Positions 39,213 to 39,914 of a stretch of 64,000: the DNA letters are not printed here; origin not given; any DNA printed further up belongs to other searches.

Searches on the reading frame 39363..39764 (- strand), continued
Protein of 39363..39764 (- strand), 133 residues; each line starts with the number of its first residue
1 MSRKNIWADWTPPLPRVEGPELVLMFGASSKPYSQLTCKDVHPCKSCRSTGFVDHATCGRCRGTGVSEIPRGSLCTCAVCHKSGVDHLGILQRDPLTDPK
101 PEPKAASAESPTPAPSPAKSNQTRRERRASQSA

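Call 86: search_protein_families(library=pfam, proteins=[P0050, P0060, P0112, P0120, P0035, P0022, P0028, P0052, P0111, P0024], max_evalue=0.01)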
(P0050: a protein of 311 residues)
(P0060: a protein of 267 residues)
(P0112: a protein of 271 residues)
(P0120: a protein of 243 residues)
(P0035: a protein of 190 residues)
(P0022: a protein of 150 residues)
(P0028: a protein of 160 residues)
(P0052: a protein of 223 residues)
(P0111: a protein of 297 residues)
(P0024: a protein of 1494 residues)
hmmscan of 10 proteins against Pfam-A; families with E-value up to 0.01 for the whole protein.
P0050 (311 aa): 0 families

P0060 (267 aa): 1 family
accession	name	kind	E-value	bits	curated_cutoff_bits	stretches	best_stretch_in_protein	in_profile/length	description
PF04542.20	Sigma70_r2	-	0.00051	20.2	24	1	16-55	7-46/71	Sigma-70 region 2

P0112 (271 aa): 1 family
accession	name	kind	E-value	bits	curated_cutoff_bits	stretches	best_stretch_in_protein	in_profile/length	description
PF04542.20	Sigma70_r2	-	2e-06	27.9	24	1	34-82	22-69/71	Sigma-70 region 2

P0120 (243 aa): 2 families
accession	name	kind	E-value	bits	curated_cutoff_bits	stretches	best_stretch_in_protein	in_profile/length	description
PF04542.20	Sigma70_r2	-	2.2e-08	34.2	24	1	2-58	9-61/71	Sigma-70 region 2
PF08281.18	Sigma70_r4_2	-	0.00087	19.3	25.7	1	119-145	26-52/54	Sigma-70, region 4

P0035 (190 aa): 1 family
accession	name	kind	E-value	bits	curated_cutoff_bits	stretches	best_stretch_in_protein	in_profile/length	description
PF04542.20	Sigma70_r2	-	5.5e-05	23.3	24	1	9-74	1-60/71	Sigma-70 region 2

P0022 (150 aa): 0 families

P0028 (160 aa): 2 families
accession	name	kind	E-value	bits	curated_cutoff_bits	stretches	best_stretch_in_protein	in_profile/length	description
PF13551.12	HTH_29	-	0.0078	16.7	28.1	0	12-45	4-38/64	Winged helix-turn helix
PF08765.17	Mor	-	0.0088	16.5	24.9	0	5-47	58-99/107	Mor transcription activator family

P0052 (223 aa): 0 families

P0111 (297 aa): 2 families
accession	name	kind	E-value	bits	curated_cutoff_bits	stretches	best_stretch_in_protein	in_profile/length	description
PF00684.25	DnaJ_CXXCXGXG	-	0.00094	19.8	32.7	1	187-236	16-64/65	DnaJ central domain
PF17267.7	DUF5333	-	0.0033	18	27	0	9-55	18-64/110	Family of unknown function (DUF5333)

P0024 (1494 aa): 0 families

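Call 92: find_homologous_proteins(query=A7, max_evalue=0.001)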
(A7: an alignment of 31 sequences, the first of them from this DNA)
Query A7 (31 sequences) (115 aa, profile of the alignment): 477 proteins with E <= 0.001 among 5829 candidates; the best 120 are listed.
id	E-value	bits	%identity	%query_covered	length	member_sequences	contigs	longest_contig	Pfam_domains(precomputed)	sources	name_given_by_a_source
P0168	2.8e-31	125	54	32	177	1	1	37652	-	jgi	jgi:hypothetical protein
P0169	2.9e-31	125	57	26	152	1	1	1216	-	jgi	jgi:hypothetical protein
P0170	4.0e-31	125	44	54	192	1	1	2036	-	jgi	jgi:hypothetical protein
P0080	5.8e-31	124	48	57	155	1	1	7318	PF13384.13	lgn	-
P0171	6.4e-31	124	48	52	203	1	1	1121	-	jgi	jgi:hypothetical protein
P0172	1.8e-30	123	59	30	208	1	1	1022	-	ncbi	-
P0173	2.1e-30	122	42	54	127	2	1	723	-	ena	-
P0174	2.1e-30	122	53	26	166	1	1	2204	-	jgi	jgi:hypothetical protein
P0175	2.6e-30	122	56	30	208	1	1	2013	-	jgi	jgi:hypothetical protein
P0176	3.2e-30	122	46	51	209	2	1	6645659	-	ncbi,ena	-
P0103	3.3e-30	122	48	38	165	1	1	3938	-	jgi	jgi:hypothetical protein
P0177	6.2e-30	121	56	23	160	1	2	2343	-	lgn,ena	-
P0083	7.1e-30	121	54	30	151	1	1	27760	-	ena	-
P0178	9.0e-30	120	49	50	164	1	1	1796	-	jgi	jgi:hypothetical protein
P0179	9.0e-30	120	59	23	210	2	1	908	-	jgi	jgi:hypothetical protein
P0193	6.4e-29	118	60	35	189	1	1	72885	PF04542.21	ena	-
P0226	3.2e-28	115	60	26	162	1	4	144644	-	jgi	jgi:DNA-binding CsgD family transcriptional regulator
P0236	5.6e-28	115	59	36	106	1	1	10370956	-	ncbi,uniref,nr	ncbi:hypothetical protein OJF2_72720 [Aquisphaera giovannonii]|uniref:Uncharacterized protein n=1 Ta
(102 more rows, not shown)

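Call 93: find_encoding_contigs(protein=P0236, flank=10000, max_places=2)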
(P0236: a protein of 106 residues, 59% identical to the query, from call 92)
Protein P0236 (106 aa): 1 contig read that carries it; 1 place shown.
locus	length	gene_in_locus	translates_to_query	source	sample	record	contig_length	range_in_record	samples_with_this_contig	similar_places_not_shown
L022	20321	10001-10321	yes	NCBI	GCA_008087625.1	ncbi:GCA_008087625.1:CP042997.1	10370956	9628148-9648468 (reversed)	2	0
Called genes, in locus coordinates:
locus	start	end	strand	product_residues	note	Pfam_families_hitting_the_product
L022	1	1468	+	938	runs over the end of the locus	PF01476:LysM (faint)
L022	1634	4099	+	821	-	PF00069:Pkinase, PF07714:PK_Tyr_Ser-Thr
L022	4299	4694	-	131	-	PF00165:HTH_AraC, PF12833:HTH_18, PF00165:HTH_AraC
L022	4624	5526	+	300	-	-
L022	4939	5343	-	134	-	-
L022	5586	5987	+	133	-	PF03551:PadR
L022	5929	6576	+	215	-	PF22564:HAAS (weak)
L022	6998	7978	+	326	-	-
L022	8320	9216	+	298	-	PF03006:HlyIII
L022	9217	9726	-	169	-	-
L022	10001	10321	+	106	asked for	-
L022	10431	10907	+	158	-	-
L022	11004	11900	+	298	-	-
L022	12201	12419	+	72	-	-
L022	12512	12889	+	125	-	-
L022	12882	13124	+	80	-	-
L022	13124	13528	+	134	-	-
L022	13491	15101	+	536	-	-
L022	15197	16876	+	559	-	-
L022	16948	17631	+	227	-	-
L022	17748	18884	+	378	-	PF17236:SU10_MCP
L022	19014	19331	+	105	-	-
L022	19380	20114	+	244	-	-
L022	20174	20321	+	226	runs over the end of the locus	-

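Call 94: find_encoding_contigs(protein=P0176, flank=10000, max_places=2)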
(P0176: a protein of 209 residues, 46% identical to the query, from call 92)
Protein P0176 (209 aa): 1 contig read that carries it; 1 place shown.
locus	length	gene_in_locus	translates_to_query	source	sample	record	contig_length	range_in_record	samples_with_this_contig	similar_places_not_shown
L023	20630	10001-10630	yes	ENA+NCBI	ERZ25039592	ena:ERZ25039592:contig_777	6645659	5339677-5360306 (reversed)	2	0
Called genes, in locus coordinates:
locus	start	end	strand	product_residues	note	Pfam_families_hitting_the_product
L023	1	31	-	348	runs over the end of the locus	-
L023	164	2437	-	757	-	PF01738:DLH (faint), PF05448:AXE1 (faint)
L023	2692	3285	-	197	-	-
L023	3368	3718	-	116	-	PF03551:PadR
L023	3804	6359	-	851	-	PF00069:Pkinase, PF07714:PK_Tyr_Ser-Thr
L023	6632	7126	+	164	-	PF00254:FKBP_C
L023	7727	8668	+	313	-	-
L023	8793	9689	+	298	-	PF03006:HlyIII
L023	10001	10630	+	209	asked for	-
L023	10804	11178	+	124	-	-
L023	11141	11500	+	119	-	-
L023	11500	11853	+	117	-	-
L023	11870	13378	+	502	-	-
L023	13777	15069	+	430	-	-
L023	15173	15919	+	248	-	-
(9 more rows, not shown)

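Call 98: search_protein_families(library=phrogs, proteins=[L022:13491-15101:+, L022:15197-16876:+, L022:16948-17631:+, L022:17748-18884:+, L022:10431-10907:+, L022:11004-11900:+, L022:9217-9726:-, L022:13124-13528:+], max_evalue=0.001)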
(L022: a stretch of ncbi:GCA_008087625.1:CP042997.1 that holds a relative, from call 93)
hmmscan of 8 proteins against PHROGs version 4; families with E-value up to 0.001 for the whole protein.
L022:13491-15101:+ (536 aa): 2 families
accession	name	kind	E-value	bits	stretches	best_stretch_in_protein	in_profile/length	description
phrog_2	-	head and packaging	6.3e-09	36.1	1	74-508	281-584/807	terminase large subunit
phrog_7579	-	head and packaging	0.00047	20.4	0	63-197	10-139/239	terminase large subunit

L022:15197-16876:+ (559 aa): 2 families
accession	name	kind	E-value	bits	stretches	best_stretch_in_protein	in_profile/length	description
phrog_145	-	head and packaging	2.6e-31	109.9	1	29-480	9-430/493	portal protein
phrog_12458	-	unknown function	3.3e-07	30.9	1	140-238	107-203/265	-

L022:16948-17631:+ (227 aa): 3 families
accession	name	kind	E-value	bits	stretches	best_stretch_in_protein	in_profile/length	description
phrog_206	-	head and packaging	1.7e-08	35.6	1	33-201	57-236/263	head scaffolding protein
phrog_16713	-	unknown function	0.00019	22.3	1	56-169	119-234/272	-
phrog_784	-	unknown function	0.00021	22.1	1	40-140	68-160/250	-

L022:17748-18884:+ (378 aa): 4 families
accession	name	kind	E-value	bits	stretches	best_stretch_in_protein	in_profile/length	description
phrog_1328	-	head and packaging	1.5e-19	71.6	1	148-374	80-308/583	major head protein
phrog_1101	-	tail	4.2e-05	22.6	1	78-135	574-633/1405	tail protein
phrog_4406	-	head and packaging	0.00012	19.8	1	74-134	1290-1352/3231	virion structural protein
phrog_11439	-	tail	0.00052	19.3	1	78-126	219-268/775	tail fiber protein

L022:10431-10907:+ (158 aa): 0 families

L022:11004-11900:+ (298 aa): 0 families

L022:9217-9726:- (169 aa): 0 families

L022:13124-13528:+ (134 aa): 0 families

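Call 102: search_protein_families(library=ncbifam, proteins=[window:39363-39764:-, P0176, P0226, P0193, P0236, P0120, P0022], max_evalue=0.01)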
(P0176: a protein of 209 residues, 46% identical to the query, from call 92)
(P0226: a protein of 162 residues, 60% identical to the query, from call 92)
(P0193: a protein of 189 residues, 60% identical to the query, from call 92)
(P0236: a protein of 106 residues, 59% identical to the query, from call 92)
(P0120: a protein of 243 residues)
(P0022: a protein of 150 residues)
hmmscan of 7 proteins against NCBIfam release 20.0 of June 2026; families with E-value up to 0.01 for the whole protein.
window:39363-39764:- (133 aa): 1 family
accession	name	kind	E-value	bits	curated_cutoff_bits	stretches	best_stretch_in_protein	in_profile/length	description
NF058604.1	RtpA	equivalog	0.007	16.5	65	1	43-66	11-34/50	anti-TRAP protein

P0176 (209 aa): 0 families

P0226 (162 aa): 0 families

P0193 (189 aa): 41 families (the best 25 are shown)
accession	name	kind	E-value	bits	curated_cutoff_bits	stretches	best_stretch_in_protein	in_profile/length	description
NF041931.2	MzaA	equivalog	4e-17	62.3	800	1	7-84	475-546/726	MZA anti-phage system associated sigma-70 family RNA polymerase sigma factor MzaA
TIGR02937.1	sigma70-ECF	superfamily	4.4e-14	52.4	42.9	1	7-181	1-112/165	sigma-70 family RNA polymerase sigma factor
TIGR02997.1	Sig70-cyanoRpoD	subfamily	1e-13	51.2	384.5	1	9-85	76-146/298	RNA polymerase sigma factor, RpoD/SigA family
TIGR02393.1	RpoD_Cterm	equivalog_domain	2.2e-12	47.1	354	1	9-84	2-71/238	RNA polymerase sigma factor RpoD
TIGR02394.1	rpoS_proteo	equivalog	4e-12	46.2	378.7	1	7-83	46-116/285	RNA polymerase sigma factor RpoS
NF005693.0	PRK07500.1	equivalog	6.9e-12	45.1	315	1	9-78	42-105/289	RNA polymerase factor sigma-32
NF005785.0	PRK07598.1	equivalog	8.2e-12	44.7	554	1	9-85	177-247/415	RNA polymerase sigma factor SigC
NF005643.0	PRK07406.1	equivalog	1.3e-11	44.2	500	1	9-84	162-231/397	RNA polymerase sigma factor RpoD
NF004207.0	PRK05657.1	equivalog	1.4e-11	44.4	394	1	8-82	90-158/329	RNA polymerase sigma factor RpoS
NF004566.0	PRK05901.2-4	equivalog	1.7e-11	44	531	1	9-84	194-263/448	RNA polymerase sigma factor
NF004615.0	PRK05949.1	subfamily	1e-10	41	530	1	12-84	96-162/327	RNA polymerase sigma factor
TIGR02479.1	FliA_WhiG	subfamily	1.7e-10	41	189.6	1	12-81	1-67/224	FliA/WhiG family RNA polymerase sigma factor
NF004565.0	PRK05901.2-3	equivalog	1.7e-10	40.4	484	1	9-84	255-324/501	RNA polymerase sigma factor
NF004208.0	PRK05658.1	equivalog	4.2e-10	39.3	555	1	10-83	395-462/631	RNA polymerase sigma factor RpoD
NF004564.0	PRK05901.2-2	equivalog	1.1e-09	37.5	617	1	11-84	252-319/500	RNA polymerase sigma factor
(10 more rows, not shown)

P0236 (106 aa): 0 families

P0120 (243 aa): 26 families (the best 25 are shown)
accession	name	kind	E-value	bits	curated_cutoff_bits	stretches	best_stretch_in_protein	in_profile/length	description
TIGR02937.1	sigma70-ECF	superfamily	1.3e-10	41.2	42.9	1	2-145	14-159/165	sigma-70 family RNA polymerase sigma factor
NF005785.0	PRK07598.1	equivalog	1.8e-07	30.4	554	1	1-63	187-245/415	RNA polymerase sigma factor SigC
TIGR02997.1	Sig70-cyanoRpoD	subfamily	1e-06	28.2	384.5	1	1-63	86-144/298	RNA polymerase sigma factor, RpoD/SigA family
NF005643.0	PRK07406.1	equivalog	4.3e-06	26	500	1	1-63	172-230/397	RNA polymerase sigma factor RpoD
NF004615.0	PRK05949.1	subfamily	6e-06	25.4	530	1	2-63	104-161/327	RNA polymerase sigma factor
NF041931.2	MzaA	equivalog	4.8e-05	22.4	800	1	2-59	488-541/726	MZA anti-phage system associated sigma-70 family RNA polymerase sigma factor MzaA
TIGR02393.1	RpoD_Cterm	equivalog_domain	7.1e-05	22.5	354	1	1-63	12-70/238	RNA polymerase sigma factor RpoD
NF007230.0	PRK09648.1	subfamily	8.9e-05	22.3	209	1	1-145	38-181/195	RNA polymerase sigma factor ShbA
NF004207.0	PRK05657.1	equivalog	0.00022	20.7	394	1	1-59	101-155/329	RNA polymerase sigma factor RpoS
NF005693.0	PRK07500.1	equivalog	0.0003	20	315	1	3-55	54-102/289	RNA polymerase factor sigma-32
TIGR02394.1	rpoS_proteo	equivalog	0.00034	20.2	378.7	1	1-59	58-112/285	RNA polymerase sigma factor RpoS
NF005642.0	PRK07405.1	subfamily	0.00047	19.4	524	1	18-63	107-152/318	RNA polymerase sigma factor SigD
NF005920.0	PRK07921.1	subfamily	0.0005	19.2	464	1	1-61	102-158/328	RNA polymerase sigma factor SigB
TIGR02479.1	FliA_WhiG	subfamily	0.00051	19.8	189.6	1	16-53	22-59/224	FliA/WhiG family RNA polymerase sigma factor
NF004560.0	PRK05901.1-1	equivalog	0.0006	19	711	1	1-63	290-348/516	RNA polymerase sigma factor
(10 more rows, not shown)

P0022 (150 aa): 0 families

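Call 103: predict_structure(alignment_id=A8)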
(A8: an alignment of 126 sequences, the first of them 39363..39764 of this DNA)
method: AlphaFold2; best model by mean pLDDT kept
length: 133 residues; sequences in the alignment: 126
mean_pLDDT: 66.7   pTM: 0.38
mean pLDDT of the five models: 66.7, 66.5, 66.5, 66.0, 65.6
residues with pLDDT >= 90: 0; 70-90: 56; 50-70: 70; < 50: 7
segments of 3 or more residues with pLDDT < 50: 27-30
pLDDT, mean of each block of 10 residues (from residue 1): 61 69 60 54 56 66 67 76 81 79 60 56 78 71
secondary structure, 60 per line:
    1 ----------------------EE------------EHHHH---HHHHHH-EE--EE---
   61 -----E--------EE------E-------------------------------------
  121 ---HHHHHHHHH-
elements in order: H38-41 H45-50 H124-132

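Call 111: fold_search(model_id=the predicted structure, library=pdb)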
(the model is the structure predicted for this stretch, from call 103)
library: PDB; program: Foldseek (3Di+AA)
matches with E <= 10: 2; with E <= 0.001: 0
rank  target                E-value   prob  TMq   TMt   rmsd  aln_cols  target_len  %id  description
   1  2bx9_A                1.3e+00  0.30  0.15  0.34   2.7        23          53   35  Crystal structure of B.subtilis Anti-TRAP protein, an antagonist of TRAP-RNA interactions (released 2005-11-30)
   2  3ld0_2                5.0e+00  0.12  0.15  0.34   2.8        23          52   35  Crystal structure of B.licheniformis Anti-TRAP protein, an antagonist of TRAP-RNA interactions (released 2010-02-23)
